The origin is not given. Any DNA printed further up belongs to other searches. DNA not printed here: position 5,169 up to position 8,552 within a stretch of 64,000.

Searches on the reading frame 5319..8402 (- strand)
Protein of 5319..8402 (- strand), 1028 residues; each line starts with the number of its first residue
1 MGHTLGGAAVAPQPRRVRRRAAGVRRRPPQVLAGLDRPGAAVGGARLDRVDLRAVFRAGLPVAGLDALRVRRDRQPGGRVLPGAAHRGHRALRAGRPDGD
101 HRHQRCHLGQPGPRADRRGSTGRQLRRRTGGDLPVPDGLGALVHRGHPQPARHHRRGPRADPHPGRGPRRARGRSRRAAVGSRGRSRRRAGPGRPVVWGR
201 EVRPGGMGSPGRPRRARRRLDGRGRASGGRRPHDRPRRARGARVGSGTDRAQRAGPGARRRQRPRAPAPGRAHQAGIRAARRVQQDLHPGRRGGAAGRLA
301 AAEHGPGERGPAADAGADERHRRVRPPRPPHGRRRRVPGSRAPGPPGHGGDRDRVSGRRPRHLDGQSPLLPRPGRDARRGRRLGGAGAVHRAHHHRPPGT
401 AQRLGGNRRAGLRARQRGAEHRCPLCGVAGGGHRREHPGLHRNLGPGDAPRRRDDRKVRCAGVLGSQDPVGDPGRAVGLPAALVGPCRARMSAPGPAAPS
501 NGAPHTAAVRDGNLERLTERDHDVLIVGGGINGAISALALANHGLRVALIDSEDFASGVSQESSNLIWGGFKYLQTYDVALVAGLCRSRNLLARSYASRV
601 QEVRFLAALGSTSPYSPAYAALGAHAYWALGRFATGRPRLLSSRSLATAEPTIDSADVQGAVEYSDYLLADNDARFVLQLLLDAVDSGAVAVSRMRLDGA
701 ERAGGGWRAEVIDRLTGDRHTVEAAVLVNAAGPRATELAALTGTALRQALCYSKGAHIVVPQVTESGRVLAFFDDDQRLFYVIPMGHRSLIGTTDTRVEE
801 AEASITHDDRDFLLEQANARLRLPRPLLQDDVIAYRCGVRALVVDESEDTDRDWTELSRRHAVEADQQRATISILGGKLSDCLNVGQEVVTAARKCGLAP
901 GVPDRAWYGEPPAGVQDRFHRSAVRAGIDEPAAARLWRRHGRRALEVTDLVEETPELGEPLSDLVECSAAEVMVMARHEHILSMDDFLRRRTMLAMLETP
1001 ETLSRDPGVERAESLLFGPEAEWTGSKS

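Call 64: search_protein_families(library=pfam, proteins=[window:5319-8402:-], max_evalue=0.00001)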
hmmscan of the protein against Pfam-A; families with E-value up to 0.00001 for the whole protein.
window:5319-8402:- (1028 aa): 3 families
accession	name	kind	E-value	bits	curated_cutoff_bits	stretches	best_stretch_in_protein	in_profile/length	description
PF01266.30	DAO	-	4.2e-38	132.2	27.9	1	523-847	1-317/353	FAD dependent oxidoreductase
PF16901.10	DAO_C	-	2.7e-13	50.3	31.4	1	916-1004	16-106/126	C-terminal domain of alpha-glycerophosphate oxidase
PF01494.25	FAD_binding_3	-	9.5e-07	28.8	22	0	522-554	2-34/349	FAD binding domain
